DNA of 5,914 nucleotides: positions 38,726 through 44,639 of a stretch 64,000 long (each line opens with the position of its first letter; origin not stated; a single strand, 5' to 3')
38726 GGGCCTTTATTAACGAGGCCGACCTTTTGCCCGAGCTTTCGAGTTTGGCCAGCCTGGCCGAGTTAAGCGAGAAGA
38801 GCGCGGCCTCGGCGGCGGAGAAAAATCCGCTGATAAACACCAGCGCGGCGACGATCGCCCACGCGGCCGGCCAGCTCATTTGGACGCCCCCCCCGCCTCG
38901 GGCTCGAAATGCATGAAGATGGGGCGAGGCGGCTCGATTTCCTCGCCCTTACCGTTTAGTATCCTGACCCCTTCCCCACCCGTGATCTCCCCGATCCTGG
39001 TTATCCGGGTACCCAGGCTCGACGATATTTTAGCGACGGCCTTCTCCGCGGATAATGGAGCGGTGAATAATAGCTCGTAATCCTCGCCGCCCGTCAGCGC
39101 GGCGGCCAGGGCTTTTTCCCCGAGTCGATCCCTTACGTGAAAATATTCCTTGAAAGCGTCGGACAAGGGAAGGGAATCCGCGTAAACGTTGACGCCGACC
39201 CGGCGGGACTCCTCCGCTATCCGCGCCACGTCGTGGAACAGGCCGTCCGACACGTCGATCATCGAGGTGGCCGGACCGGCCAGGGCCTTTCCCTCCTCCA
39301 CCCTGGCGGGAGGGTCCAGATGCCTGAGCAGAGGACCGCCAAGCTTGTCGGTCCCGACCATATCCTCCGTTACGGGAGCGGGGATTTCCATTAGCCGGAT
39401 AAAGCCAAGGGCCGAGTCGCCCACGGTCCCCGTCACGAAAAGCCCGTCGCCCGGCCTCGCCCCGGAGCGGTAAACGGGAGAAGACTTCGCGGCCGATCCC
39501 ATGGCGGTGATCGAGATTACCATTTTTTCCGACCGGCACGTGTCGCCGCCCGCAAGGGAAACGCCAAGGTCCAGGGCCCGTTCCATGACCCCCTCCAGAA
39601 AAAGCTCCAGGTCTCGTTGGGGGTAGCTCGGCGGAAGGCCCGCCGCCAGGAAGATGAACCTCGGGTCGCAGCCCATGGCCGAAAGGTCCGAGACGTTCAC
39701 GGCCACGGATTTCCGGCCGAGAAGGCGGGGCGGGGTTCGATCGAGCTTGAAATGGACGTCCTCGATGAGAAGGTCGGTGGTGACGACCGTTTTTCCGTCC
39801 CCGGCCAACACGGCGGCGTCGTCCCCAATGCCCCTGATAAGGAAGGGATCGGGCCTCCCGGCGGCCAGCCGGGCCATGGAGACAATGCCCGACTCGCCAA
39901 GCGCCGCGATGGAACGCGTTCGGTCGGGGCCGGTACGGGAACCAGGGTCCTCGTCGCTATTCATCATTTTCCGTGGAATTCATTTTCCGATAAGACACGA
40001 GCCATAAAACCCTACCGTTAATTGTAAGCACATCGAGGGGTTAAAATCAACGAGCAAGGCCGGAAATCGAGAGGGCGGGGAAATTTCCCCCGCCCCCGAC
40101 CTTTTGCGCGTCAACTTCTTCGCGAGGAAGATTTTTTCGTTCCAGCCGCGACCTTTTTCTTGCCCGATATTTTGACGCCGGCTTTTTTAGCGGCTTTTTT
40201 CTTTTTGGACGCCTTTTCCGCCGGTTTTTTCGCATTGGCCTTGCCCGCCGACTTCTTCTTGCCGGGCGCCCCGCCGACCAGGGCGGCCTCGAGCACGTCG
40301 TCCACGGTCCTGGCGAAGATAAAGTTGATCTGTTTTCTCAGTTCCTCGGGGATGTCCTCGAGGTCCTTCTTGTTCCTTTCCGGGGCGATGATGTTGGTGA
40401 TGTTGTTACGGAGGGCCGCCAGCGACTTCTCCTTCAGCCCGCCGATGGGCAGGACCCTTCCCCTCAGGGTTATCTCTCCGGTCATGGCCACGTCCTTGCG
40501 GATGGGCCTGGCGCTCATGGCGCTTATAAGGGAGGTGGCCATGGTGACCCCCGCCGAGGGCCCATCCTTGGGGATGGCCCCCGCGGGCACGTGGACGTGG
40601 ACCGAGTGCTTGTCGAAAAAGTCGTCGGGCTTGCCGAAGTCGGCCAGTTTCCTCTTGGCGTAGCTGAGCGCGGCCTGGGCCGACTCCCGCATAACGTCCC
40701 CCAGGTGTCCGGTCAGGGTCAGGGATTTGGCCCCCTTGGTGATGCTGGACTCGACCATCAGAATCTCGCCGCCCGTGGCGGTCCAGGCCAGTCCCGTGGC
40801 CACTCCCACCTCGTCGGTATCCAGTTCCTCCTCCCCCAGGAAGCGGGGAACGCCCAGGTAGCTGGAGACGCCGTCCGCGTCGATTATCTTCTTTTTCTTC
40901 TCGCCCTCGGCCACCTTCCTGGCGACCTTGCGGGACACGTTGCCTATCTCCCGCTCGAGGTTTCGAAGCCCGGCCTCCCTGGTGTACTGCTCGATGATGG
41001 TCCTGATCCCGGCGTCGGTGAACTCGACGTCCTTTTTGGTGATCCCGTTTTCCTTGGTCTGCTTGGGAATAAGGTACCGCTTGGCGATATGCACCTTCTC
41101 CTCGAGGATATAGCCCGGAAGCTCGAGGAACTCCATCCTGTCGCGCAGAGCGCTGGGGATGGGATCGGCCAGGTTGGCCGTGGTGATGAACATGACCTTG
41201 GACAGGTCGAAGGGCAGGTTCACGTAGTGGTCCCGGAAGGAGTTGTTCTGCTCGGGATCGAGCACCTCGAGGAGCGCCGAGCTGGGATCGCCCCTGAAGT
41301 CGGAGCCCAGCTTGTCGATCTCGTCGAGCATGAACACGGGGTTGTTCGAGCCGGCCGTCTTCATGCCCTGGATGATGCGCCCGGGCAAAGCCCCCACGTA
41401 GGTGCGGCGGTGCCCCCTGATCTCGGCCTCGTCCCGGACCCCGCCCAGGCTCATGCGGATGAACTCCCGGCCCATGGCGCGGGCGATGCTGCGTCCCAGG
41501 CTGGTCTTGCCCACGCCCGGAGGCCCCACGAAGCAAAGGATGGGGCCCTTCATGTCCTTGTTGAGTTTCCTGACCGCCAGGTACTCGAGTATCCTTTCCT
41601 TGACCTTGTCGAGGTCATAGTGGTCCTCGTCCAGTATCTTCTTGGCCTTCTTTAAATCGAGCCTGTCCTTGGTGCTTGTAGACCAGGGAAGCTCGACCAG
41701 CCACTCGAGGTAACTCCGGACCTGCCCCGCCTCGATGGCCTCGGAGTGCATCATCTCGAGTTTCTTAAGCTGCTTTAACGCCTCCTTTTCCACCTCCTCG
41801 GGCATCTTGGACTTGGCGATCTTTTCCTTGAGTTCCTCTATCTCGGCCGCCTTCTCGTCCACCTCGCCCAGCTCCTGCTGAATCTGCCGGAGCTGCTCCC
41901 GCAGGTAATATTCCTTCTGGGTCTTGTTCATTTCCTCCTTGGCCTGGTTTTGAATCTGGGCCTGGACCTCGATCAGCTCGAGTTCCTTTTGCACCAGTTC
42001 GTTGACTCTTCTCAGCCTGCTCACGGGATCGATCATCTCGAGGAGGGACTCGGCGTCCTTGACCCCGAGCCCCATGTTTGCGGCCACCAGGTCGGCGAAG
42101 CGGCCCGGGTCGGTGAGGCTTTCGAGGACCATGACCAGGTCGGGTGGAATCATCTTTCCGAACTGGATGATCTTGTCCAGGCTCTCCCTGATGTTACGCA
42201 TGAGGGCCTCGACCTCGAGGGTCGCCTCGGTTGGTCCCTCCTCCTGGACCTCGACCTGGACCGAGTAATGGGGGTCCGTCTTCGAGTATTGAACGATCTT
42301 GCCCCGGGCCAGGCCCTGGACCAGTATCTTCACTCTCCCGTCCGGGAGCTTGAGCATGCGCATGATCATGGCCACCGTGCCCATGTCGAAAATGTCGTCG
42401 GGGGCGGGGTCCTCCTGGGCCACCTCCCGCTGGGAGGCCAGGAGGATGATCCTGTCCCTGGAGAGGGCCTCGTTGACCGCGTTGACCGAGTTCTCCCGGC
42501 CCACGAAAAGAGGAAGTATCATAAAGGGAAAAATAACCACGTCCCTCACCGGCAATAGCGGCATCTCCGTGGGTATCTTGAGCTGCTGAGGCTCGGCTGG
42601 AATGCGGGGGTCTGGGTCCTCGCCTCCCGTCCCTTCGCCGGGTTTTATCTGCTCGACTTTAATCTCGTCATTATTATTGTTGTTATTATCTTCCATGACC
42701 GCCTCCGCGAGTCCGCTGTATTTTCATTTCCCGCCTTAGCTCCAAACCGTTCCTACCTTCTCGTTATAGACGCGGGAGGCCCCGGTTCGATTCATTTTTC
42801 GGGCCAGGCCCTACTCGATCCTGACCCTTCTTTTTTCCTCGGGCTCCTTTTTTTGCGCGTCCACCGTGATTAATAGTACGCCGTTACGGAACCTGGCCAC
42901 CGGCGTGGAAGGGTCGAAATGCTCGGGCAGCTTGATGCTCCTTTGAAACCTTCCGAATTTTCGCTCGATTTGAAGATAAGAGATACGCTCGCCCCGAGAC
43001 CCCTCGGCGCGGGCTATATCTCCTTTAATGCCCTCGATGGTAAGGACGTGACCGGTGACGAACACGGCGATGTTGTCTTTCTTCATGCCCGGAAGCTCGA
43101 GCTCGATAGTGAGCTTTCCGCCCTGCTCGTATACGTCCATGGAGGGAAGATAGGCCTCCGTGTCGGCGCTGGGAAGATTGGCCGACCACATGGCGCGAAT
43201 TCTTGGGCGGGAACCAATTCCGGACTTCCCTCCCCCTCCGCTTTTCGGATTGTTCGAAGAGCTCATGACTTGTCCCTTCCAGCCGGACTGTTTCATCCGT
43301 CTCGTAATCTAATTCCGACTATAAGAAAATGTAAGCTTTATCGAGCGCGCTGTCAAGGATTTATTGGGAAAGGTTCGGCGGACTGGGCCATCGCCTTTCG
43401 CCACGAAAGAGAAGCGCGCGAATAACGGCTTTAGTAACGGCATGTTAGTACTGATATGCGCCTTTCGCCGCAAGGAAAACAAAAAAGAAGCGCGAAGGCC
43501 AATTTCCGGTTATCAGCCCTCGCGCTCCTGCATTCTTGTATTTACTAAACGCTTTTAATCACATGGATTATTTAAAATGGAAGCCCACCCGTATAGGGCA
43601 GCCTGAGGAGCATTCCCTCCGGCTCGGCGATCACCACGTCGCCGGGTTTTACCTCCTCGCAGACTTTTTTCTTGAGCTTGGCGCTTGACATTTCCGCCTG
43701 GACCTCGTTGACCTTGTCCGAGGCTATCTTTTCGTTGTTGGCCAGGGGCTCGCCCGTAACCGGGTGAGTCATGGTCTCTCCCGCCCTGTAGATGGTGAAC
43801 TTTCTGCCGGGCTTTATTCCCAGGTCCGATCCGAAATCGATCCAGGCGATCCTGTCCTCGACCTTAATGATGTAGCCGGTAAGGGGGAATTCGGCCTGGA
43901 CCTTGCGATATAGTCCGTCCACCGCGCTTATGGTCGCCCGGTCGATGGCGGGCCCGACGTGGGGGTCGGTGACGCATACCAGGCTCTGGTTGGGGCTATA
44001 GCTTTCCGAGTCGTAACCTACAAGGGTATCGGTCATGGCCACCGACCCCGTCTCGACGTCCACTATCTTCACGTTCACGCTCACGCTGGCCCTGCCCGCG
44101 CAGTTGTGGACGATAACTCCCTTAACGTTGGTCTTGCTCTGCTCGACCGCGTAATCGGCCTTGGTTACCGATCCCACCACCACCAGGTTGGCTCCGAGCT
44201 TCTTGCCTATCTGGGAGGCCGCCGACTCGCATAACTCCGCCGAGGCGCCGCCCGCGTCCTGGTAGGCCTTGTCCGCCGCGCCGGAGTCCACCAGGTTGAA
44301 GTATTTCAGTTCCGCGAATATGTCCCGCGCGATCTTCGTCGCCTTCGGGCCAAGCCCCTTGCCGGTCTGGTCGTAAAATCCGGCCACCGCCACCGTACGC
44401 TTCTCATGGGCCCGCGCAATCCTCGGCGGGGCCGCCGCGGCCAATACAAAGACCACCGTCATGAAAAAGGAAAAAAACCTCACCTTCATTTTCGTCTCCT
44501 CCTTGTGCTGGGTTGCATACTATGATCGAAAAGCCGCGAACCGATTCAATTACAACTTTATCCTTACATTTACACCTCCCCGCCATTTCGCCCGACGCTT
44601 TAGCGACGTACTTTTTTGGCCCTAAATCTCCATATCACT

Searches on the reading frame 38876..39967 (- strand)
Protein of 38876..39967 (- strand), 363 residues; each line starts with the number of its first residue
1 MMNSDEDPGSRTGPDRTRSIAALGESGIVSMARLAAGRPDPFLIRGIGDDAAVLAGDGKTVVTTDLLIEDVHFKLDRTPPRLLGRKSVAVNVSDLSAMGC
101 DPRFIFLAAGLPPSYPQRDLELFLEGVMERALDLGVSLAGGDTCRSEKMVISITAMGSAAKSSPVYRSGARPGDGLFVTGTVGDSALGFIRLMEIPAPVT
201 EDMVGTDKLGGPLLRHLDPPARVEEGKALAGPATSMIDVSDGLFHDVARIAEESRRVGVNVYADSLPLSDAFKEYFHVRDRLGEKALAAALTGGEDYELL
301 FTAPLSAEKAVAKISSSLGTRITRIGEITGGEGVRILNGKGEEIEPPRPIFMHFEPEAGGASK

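Call 43: search_protein_families(library=pfam, proteins=[window:38876-39967:-], max_evalue=0.0001)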
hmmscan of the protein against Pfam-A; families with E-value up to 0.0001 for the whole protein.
window:38876-39967:- (363 aa): 2 families
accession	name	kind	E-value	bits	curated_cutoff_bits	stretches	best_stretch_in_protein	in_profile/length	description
PF00586.29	AIRS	-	3.8e-24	85.7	24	1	48-158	1-111/112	AIR synthase related protein, N-terminal domain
PF02769.27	AIRS_C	-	3.5e-08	34.2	23.1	1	171-335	1-152/156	AIR synthase related protein, C-terminal domain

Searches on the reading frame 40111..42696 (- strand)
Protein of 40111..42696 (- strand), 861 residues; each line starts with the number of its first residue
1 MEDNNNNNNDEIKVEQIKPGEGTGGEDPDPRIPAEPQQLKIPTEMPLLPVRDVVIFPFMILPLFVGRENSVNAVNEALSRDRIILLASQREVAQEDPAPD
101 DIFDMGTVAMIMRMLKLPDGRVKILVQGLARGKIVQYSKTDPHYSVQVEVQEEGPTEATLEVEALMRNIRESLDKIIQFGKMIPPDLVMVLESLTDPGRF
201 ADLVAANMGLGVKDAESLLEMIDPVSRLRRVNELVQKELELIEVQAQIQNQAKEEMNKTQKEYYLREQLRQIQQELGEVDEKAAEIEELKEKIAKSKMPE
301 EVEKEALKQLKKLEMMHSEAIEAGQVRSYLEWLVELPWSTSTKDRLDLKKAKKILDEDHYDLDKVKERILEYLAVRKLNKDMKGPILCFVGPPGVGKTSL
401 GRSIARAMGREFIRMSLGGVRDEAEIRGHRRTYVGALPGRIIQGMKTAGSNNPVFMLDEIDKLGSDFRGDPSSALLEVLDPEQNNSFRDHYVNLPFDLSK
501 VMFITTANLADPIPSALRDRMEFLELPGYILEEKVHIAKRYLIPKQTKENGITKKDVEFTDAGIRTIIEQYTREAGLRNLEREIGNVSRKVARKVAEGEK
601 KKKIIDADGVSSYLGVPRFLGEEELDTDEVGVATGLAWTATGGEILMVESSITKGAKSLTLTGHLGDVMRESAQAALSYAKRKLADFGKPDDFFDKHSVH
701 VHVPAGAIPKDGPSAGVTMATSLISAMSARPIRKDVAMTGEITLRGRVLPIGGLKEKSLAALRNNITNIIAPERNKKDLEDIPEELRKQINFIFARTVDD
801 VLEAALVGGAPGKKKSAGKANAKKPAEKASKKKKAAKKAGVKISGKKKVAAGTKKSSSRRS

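Call 15: search_protein_families(library=pfam, proteins=[window:40111-42696:-], max_evalue=0.01)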
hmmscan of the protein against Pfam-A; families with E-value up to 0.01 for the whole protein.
window:40111-42696:- (861 aa): 10 families
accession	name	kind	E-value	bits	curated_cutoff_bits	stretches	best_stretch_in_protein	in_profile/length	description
PF05362.19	Lon_C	-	6.3e-87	290.9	21.1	1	605-807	2-204/205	Lon protease (S16) C-terminal proteolytic domain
PF02190.22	LON_substr_bdg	-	1e-49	169.7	28.7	1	44-237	1-200/200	ATP-dependent protease La (LON) substrate-binding domain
PF00004.35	AAA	-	9.2e-26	91.3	21.2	1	387-523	1-125/131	ATPase family associated with various cellular activities (AAA)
PF22667.2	Lon_lid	-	1e-22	80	27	1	548-604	1-57/57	Lon protease AAA+ ATPase lid domain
PF07728.20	AAA_5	-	1.9e-09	38.1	22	1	387-521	2-139/139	AAA domain (dynein-related subfamily)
PF13541.12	ChlI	-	1.3e-08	35.2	27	1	648-775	1-121/121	Subunit ChlI of Mg-chelatase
PF13401.12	AAA_22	-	0.00055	20.7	27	0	385-468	6-97/130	AAA domain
PF13191.12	AAA_16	-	0.00097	20.1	32.6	0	383-414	24-54/167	AAA ATPase domain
PF08298.17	AAA_PrkA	-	0.0011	18.5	25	1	354-410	56-111/358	PrkA AAA domain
PF05496.18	RuvB_N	-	0.0034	17.6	27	0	363-414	13-63/159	Holliday junction DNA helicase RuvB P-loop domain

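Call 94: find_homologous_proteins(query=window:40111-42696:-, max_evalue=1e-100)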
Query window:40111-42696:- (861 aa): 8000 proteins with E <= 1e-100 among 8000 candidates; the best 120 are listed.
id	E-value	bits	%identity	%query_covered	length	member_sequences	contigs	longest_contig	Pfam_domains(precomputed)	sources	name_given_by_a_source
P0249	0.0e+0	1875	100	100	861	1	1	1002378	PF02190.23,PF05362.20,PF00004.36,PF22667.3,PF07728.21,PF13541.13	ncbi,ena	-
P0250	0.0e+0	1411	79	93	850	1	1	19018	PF02190.23,PF05362.20,PF00004.36,PF22667.3,PF07728.21,PF13541.13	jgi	jgi:ATP-dependent Lon protease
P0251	0.0e+0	1410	77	94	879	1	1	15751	PF02190.23,PF05362.20,PF00004.36,PF22667.3,PF07728.21,PF13541.13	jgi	-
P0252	0.0e+0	1410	78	95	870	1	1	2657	PF02190.23,PF05362.20,PF00004.36,PF22667.3,PF07728.21,PF13541.13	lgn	-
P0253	0.0e+0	1408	77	96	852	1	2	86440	PF02190.23,PF05362.20,PF00004.36,PF22667.3,PF07728.21,PF13541.13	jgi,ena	-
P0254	0.0e+0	1397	77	92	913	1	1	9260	PF02190.23,PF05362.20,PF00004.36,PF22667.3,PF07728.21,PF13541.13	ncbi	-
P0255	0.0e+0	1390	78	90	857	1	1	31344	PF02190.23,PF05362.20,PF00004.36,PF22667.3,PF07728.21,PF13541.13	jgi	jgi:ATP-dependent Lon protease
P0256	0.0e+0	1384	76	95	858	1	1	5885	PF02190.23,PF05362.20,PF00004.36,PF22667.3,PF07728.21,PF13541.13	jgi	jgi:ATP-dependent Lon protease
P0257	0.0e+0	1381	77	93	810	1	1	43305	PF02190.23,PF05362.20,PF00004.36,PF22667.3,PF07728.21,PF13541.13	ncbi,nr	ncbi:MAG TPA: endopeptidase La [bacterium]|nr:endopeptidase La [bacterium]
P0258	0.0e+0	1381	78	93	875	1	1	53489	PF02190.23,PF05362.20,PF00004.36,PF22667.3,PF07728.21,PF13541.13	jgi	jgi:ATP-dependent Lon protease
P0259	0.0e+0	1375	76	94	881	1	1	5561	PF02190.23,PF05362.20,PF00004.36,PF22667.3,PF07728.21,PF13541.13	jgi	jgi:ATP-dependent Lon protease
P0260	0.0e+0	1373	74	97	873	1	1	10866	PF02190.23,PF05362.20,PF00004.36,PF22667.3,PF07728.21,PF13541.13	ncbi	-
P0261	0.0e+0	1323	75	91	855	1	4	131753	PF02190.23,PF05362.20,PF00004.36,PF22667.3,PF07728.21,PF13541.13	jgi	-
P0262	0.0e+0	1301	74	90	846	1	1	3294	PF02190.23,PF05362.20,PF00004.36,PF22667.3,PF07728.21,PF13541.13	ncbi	-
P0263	0.0e+0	1297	74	90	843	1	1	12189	PF02190.23,PF05362.20,PF00004.36,PF22667.3,PF07728.21,PF13541.13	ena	-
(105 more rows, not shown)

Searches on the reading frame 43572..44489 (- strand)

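Call 15: search_protein_families(library=pfam, proteins=[window:43572-44489:-], max_evalue=0.01)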
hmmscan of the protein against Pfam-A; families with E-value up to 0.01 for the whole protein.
window:43572-44489:- (305 aa): 3 families
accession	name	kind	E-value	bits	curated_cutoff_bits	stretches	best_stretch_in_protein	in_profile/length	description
PF03783.19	CsgG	-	7.4e-08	32.4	20.8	1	88-158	79-150/210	Curli production assembly/transport component CsgG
PF16538.11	FlgT_C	-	2e-05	25.4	27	1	216-287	5-76/77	Flagellar assembly protein T, C-terminal domain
PF11684.13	DUF3280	-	0.00013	22.8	30.1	1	53-117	35-97/138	Protein of unknown function (DUF2380)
